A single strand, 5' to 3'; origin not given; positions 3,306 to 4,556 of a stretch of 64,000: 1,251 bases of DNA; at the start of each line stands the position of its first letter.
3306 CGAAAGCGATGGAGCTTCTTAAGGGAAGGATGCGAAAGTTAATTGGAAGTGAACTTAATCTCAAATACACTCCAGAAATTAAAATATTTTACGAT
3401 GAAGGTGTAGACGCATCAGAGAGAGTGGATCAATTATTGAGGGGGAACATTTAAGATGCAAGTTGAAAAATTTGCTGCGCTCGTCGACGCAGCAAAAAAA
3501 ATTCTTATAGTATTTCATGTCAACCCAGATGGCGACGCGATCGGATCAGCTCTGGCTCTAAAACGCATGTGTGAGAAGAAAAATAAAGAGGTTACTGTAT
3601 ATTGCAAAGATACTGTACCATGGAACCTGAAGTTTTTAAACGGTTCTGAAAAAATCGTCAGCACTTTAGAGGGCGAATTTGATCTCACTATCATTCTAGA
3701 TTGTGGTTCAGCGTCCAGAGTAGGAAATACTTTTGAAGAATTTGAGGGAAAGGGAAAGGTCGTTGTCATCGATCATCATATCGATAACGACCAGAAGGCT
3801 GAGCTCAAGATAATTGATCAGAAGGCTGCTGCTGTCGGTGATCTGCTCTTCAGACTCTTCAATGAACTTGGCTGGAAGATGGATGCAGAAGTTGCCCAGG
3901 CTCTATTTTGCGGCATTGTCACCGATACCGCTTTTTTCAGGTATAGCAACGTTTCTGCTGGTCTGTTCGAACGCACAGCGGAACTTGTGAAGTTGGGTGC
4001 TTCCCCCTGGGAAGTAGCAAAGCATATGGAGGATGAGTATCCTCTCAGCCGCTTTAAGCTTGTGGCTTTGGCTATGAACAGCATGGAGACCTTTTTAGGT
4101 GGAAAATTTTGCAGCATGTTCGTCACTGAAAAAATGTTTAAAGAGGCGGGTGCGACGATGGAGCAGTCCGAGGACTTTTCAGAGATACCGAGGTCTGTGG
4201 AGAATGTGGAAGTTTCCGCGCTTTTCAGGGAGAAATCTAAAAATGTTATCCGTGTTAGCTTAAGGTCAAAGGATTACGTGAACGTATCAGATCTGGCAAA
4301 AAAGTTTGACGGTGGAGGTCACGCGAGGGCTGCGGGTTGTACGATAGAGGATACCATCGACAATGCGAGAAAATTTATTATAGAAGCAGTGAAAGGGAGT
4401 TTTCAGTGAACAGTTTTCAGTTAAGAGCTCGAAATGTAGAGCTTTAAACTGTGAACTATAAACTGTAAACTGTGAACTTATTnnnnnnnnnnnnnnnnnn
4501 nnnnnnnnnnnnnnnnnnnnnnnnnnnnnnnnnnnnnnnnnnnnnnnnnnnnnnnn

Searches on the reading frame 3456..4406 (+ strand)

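Call 35: search_protein_families(library=pfam, proteins=[window:3456-4406:+], max_evalue=0.00001)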
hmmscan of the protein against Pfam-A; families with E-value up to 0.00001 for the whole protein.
window:3456-4406:+ (317 aa): 2 families
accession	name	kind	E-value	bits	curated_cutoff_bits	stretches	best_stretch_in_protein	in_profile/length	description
PF01368.27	DHH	-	1.1e-20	74.6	28.1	1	15-154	1-125/125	DHH family, N-terminal domain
PF02272.25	DHHA1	-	3.8e-15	56.6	25.9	1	227-313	9-101/102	DHHA1 domain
